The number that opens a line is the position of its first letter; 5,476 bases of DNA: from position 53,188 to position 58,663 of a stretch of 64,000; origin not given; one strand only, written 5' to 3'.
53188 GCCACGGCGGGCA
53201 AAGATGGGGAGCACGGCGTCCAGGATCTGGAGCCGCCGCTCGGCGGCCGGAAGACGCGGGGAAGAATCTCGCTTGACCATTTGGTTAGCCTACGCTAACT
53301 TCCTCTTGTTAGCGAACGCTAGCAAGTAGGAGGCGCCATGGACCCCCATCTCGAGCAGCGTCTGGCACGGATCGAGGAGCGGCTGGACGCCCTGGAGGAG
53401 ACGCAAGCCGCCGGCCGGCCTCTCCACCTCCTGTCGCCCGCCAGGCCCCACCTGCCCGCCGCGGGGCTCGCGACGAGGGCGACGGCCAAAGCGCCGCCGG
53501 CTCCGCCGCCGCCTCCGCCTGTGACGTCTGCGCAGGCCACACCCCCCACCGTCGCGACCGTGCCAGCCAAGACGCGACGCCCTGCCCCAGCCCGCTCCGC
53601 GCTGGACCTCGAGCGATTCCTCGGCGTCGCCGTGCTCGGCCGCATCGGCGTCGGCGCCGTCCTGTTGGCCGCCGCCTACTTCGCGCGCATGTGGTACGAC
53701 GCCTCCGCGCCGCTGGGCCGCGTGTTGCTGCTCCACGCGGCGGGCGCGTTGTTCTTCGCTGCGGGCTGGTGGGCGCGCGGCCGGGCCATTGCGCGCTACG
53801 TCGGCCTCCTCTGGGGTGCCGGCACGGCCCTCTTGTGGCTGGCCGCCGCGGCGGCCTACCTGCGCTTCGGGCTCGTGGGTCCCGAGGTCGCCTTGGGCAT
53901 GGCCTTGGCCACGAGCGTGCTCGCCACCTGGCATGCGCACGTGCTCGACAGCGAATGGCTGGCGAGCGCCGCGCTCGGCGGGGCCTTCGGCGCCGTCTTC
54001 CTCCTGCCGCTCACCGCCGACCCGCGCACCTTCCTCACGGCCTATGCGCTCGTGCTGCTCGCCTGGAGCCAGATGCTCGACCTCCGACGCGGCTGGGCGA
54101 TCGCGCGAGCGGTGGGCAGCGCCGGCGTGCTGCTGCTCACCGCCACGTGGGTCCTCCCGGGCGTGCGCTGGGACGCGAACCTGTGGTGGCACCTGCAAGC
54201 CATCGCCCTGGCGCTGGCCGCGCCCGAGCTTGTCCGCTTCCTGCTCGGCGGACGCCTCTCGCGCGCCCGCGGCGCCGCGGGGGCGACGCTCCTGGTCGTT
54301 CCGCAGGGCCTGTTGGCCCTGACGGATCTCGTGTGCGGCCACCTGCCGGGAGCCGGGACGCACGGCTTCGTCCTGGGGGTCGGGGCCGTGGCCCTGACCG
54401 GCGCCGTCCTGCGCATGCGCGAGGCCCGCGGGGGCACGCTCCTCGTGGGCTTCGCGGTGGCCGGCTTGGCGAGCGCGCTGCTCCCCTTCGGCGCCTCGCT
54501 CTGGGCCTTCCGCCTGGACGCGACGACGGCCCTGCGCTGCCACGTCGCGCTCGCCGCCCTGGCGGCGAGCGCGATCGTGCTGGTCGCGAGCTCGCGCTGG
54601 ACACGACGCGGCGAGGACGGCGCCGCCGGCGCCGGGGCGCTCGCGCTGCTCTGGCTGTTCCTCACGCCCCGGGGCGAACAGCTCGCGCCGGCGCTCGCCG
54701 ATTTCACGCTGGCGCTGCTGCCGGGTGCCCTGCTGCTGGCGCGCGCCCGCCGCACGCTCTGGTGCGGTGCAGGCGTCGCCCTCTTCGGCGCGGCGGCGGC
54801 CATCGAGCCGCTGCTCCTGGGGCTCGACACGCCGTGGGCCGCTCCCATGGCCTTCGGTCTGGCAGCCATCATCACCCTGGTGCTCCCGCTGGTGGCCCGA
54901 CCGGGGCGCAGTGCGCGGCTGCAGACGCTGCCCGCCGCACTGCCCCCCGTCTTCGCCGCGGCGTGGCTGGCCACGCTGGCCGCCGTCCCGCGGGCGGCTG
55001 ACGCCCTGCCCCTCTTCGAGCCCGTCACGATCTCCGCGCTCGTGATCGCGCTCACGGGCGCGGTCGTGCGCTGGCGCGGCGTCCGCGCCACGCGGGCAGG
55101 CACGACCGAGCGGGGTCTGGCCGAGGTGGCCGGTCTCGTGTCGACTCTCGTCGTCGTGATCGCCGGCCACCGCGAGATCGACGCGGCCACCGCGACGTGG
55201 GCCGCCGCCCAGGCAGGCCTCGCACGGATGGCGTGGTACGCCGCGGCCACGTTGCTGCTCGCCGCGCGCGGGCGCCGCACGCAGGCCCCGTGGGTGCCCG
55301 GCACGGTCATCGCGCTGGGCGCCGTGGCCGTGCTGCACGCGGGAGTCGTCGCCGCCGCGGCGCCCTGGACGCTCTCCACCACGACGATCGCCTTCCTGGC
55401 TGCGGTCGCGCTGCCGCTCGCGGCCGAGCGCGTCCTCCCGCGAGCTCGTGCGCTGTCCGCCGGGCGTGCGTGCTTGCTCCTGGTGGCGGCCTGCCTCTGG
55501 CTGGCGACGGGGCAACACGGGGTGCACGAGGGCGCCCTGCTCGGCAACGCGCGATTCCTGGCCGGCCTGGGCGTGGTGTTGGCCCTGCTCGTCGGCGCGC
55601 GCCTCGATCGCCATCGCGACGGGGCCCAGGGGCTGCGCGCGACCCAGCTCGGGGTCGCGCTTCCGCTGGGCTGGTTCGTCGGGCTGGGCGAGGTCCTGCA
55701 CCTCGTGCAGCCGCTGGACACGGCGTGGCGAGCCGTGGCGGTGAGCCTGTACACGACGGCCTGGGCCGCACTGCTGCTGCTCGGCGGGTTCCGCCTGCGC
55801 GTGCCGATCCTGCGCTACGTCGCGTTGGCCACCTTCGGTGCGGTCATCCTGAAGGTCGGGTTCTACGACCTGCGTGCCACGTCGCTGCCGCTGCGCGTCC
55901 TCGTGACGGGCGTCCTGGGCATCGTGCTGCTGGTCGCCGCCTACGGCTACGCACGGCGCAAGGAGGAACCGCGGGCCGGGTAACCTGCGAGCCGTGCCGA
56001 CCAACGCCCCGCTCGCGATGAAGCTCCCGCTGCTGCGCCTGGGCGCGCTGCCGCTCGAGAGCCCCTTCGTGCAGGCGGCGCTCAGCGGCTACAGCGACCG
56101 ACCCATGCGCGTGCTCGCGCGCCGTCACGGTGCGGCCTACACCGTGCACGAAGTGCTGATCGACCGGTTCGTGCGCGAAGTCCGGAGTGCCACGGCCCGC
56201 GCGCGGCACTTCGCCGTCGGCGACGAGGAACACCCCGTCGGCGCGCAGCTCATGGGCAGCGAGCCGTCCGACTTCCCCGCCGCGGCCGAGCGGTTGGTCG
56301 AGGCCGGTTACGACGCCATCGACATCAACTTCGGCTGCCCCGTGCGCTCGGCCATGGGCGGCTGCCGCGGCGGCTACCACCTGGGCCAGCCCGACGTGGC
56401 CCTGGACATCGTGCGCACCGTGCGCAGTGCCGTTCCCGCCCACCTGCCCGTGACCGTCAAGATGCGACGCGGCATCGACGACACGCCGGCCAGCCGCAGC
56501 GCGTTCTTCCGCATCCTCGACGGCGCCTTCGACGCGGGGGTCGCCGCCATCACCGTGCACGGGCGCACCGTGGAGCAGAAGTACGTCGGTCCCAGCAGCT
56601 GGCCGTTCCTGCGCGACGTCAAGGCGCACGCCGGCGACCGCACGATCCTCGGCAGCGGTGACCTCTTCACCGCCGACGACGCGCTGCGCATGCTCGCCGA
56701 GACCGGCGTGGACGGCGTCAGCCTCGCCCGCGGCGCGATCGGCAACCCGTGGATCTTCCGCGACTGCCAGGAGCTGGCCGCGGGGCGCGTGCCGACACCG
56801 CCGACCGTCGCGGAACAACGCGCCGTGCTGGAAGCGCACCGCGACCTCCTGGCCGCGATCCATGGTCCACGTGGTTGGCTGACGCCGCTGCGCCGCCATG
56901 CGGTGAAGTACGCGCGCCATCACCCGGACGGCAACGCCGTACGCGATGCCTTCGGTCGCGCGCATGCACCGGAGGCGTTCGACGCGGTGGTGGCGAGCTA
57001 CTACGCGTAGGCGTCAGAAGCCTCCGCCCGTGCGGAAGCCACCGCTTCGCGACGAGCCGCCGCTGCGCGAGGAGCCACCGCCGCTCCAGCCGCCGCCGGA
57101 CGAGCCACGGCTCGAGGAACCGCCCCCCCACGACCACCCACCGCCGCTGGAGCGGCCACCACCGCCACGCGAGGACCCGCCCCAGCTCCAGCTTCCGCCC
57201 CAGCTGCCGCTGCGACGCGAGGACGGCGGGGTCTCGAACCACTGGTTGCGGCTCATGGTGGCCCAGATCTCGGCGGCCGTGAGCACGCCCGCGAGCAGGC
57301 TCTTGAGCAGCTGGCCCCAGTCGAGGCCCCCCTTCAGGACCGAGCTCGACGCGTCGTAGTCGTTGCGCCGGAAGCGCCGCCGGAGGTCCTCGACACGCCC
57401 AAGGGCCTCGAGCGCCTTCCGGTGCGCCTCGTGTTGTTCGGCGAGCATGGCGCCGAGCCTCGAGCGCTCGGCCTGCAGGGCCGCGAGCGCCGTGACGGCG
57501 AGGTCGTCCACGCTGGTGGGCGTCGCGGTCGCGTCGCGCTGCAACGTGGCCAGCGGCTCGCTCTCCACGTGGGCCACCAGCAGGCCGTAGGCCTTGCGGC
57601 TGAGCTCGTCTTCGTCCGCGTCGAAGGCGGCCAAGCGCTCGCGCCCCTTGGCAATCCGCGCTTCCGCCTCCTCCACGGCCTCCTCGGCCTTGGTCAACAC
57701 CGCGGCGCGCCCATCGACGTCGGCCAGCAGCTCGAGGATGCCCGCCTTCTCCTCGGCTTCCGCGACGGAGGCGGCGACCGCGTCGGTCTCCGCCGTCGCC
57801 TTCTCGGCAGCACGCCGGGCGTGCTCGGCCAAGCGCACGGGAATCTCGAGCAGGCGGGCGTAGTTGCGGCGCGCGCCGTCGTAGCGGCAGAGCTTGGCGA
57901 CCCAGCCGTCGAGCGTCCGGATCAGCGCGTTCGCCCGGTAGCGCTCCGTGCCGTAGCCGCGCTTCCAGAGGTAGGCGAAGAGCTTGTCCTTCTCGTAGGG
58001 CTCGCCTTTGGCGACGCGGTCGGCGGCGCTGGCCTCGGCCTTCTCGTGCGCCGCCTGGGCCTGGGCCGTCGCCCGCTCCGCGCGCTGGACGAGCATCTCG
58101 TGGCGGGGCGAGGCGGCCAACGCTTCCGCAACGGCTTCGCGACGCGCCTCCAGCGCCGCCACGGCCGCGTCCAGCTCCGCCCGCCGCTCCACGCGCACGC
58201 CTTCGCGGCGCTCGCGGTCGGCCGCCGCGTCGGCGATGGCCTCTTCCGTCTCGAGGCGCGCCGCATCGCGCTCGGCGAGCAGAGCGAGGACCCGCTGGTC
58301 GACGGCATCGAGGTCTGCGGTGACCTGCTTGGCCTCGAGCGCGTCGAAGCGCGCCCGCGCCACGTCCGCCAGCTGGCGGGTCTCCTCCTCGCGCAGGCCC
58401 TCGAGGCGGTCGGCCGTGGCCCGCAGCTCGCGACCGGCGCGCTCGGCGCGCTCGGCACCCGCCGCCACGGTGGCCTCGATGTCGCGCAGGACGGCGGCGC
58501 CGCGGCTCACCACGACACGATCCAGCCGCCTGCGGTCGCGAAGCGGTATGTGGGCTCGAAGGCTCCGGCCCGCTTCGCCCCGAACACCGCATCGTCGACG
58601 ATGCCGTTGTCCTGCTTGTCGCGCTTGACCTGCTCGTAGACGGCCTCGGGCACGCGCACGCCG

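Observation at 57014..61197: Uncharacterised three-gene operon: TelA/YaaN-like protein, membrane-anchored coiled-coil protein, and a coiled-coil protein with a Gly/Ser/Trp/Arg tail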

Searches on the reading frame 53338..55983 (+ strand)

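Call 109: search_protein_families(library=pfam, proteins=[window:53338-55983:+], max_evalue=0.001)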
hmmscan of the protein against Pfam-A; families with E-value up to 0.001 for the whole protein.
window:53338-55983:+ (881 aa): 1 family
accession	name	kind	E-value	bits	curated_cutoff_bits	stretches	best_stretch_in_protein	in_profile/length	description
PF10101.14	DUF2339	-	1.7e-18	67.2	33.6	2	100-475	5-382/659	Predicted membrane protein (DUF2339)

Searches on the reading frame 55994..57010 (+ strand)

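Call 3: search_protein_families(library=pfam, proteins=[window:55994-57010:+], max_evalue=0.1)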
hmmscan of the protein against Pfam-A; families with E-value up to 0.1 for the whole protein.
window:55994-57010:+ (338 aa): 1 family
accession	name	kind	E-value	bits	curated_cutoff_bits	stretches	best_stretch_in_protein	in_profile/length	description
PF01207.24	Dus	-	2.9e-54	184.7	20.4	1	28-327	3-296/311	Dihydrouridine synthase (Dus)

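Call 4: search_protein_families(library=ncbifam, proteins=[window:55994-57010:+], max_evalue=0.1)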
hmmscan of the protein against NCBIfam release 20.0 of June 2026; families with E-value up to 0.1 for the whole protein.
window:55994-57010:+ (338 aa): 8 families
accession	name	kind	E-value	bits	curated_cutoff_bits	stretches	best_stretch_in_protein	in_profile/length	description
TIGR00737.1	nifR3_yhdG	equivalog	5.9e-68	229.4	293.3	1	17-337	2-315/319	tRNA dihydrouridine synthase DusB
NF008774.0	PRK11815.1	equivalog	1.1e-27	96.9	269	1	33-320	23-307/337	tRNA dihydrouridine(20/20a) synthase DusA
NF007838.0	PRK10550.1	equivalog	1.7e-23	83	395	1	81-257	64-236/312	tRNA dihydrouridine(16) synthase DusC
TIGR00742.1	yjbN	subfamily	6e-17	62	397.2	1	68-199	43-171/318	tRNA dihydrouridine(20/20a) synthase DusA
NF006183.0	PRK08318.1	equivalog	1.4e-05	24.1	335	1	84-170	104-188/422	NAD-dependent dihydropyrimidine dehydrogenase subunit PreA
NF041011.1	dihydoor_dh_Arch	equivalog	0.014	14.5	330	1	86-157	92-153/289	dihydroorotate dehydrogenase PyrD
NF006101.0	PRK08255.1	equivalog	0.021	12.9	1078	1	92-276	551-749/768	bifunctional salicylyl-CoA 5-hydroxylase/oxidoreductase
NF041087.1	bile_acid_BaiCD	equivalog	0.089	10.9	825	0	94-156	144-215/642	bile acid Fe-S flavoenzyme BaiCD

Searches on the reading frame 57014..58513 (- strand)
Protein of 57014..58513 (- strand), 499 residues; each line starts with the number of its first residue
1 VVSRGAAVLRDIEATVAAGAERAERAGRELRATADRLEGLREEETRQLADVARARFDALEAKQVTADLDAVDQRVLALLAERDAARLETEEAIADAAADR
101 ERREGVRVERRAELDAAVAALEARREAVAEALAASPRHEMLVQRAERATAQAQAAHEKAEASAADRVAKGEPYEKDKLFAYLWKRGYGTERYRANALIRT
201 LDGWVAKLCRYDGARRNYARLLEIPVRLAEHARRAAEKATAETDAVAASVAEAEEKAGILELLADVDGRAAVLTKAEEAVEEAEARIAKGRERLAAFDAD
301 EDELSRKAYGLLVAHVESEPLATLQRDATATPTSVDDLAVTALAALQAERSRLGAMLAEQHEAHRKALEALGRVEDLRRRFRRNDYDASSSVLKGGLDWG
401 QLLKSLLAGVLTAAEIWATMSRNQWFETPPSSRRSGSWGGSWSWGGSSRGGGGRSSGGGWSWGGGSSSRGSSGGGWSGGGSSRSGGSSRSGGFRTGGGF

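Call 3: search_protein_families(library=pfam, proteins=[window:57014-58513:-], max_evalue=0.1)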
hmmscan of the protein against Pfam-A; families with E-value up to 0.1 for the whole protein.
window:57014-58513:- (499 aa): 0 families

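Call 4: search_protein_families(library=ncbifam, proteins=[window:57014-58513:-], max_evalue=0.1)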
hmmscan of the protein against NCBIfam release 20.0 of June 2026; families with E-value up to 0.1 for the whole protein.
window:57014-58513:- (499 aa): 0 families

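Call 5: search_protein_families(library=padloc, proteins=[window:57014-58513:-], max_evalue=0.1)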
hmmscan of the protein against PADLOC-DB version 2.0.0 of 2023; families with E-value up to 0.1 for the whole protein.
window:57014-58513:- (499 aa): 0 families

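Call 7: search_solved_structures(query=window:57014-58513:-, max_evalue=10)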
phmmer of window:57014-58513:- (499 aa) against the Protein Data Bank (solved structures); distinct sequences matched with E-value up to 10: 10.
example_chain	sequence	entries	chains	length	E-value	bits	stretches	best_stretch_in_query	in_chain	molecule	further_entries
9ymg_C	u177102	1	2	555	0.018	17.4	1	450-480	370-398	Kinesin-like protein KIF18A, DARPin fusion protein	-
1ywu_A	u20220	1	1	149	0.35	13.2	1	365-412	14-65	hypothetical protein PA4608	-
2l74_A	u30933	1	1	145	0.51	12.6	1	374-412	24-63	Putative uncharacterized protein PA4608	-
5a2u_A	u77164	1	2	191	0.57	12.5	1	23-75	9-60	COMPLEMENT REGULATOR ACQUIRING PROTEIN 1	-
5y4r_D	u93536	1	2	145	0.67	12.2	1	375-412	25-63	Cyclic diguanosine monophosphate-binding protein PA4608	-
5xly_B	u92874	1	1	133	0.86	11.9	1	375-412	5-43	Cyclic diguanosine monophosphate-binding protein PA4608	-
1w33_A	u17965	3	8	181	1.5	11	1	27-75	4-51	BBCRASP-1 | COMPLEMENT REGULATOR-ACQUIRING SURFACE PROTEIN 1 (CRASP-1)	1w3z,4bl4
1t0h_B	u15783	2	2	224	2.3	10.5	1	46-175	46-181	VOLTAGE-GATED CALCIUM CHANNEL SUBUNIT BETA2A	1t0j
7kmf_H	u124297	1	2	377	2.7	10.3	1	440-493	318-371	Translation initiation factor eIF-2B subunit alpha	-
8r9y_A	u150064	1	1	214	6.6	9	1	426-481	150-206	Spike protein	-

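Call 15: search_protein_families(library=pfam, proteins=[window:57014-58513:-], max_evalue=10)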
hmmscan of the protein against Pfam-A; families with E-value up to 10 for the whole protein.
window:57014-58513:- (499 aa): 0 families

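Call 16: search_protein_families(library=phrogs, proteins=[window:57014-58513:-], max_evalue=0.1)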
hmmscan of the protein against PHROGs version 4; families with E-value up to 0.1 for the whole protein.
window:57014-58513:- (499 aa): 1 family
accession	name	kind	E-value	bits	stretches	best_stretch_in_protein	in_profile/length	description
phrog_32330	-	unknown function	0.092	13.9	0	250-284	20-54/74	-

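Call 20: find_homologous_proteins(query=window:57014-58513:-, max_evalue=0.001)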
Query window:57014-58513:- (499 aa): 175 proteins with E <= 0.001 among 8000 candidates; the best 120 are listed.
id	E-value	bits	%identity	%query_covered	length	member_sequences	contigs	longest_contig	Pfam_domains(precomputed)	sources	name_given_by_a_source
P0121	1.9e-256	870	82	100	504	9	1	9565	-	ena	-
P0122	1.3e-97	346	42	85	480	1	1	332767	-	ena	-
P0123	2.6e-85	305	43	87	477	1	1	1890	-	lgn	-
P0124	6.7e-84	301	40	86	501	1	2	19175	-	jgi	jgi:hypothetical protein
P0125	6.1e-81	291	42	79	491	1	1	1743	-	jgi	-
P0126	1.1e-70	257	39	100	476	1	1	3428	-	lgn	-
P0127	2.5e-70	256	38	90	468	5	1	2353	-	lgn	-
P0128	3.0e-70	256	36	79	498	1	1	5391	-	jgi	jgi:hypothetical protein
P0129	1.3e-69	254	37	84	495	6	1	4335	-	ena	-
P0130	2.7e-69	253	37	83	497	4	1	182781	-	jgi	jgi:hypothetical protein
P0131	1.5e-68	250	36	83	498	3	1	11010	-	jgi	jgi:hypothetical protein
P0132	2.5e-68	249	38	82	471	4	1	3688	-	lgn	-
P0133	1.2e-67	247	37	83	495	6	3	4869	-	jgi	jgi:hypothetical protein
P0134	1.7e-67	247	38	88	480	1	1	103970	-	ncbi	-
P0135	2.6e-67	246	37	77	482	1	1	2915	-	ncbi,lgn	-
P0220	9.3e-39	152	30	97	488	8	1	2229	-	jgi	jgi:uncharacterized membrane protein YgcG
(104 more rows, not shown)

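Call 112: search_solved_structures(query=A6, max_evalue=1)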
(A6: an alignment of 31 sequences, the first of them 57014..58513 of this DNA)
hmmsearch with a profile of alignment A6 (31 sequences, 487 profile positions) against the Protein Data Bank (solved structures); distinct sequences matched with E-value up to 1: 16.
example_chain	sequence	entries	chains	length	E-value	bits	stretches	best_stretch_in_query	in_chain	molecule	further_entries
6ixg_A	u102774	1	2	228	0.022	17.1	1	82-163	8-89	SH3 domain-binding protein 5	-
6ixe_A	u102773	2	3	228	0.023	17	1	82-162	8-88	SH3 domain-binding protein 5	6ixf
5c1f_A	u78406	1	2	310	0.054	15.8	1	20-145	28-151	Septation protein imp2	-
6ixv_A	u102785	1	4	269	0.065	15.6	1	80-163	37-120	SH3 domain-binding protein 5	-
2ld3_A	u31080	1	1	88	0.21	13.9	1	61-135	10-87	Myosin VI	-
2gts_A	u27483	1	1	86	0.24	13.7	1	69-142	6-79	hypothetical protein HP0062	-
6djl_B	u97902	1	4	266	0.42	12.9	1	80-162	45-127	SH3 domain-binding protein 5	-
6ah6_A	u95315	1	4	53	0.46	12.8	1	87-133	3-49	Coronin-like protein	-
2l6f_A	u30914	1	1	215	0.49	12.7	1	397-480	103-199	Focal adhesion kinase 1, linker1, Paxillin, linker2, Paxillin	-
5cx2_A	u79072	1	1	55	0.49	12.7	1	85-133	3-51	Coronin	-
6icr_A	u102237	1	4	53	0.5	12.6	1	87-133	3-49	Coronin-like protein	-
7zr2_A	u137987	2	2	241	0.55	12.5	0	9-124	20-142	Spike protein S2',Chimeric protein mimic of SARS-CoV-2 Spike HR1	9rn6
2wpr_A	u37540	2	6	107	0.69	12.2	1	9-103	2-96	TRIMERIC AUTOTRANSPORTER ADHESIN FRAGMENT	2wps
2jee_A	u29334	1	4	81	0.73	12.1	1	77-143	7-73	CELL DIVISION PROTEIN ZAPB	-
4zry_B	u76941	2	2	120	0.74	12.1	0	231-296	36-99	Keratin, type II cytoskeletal 1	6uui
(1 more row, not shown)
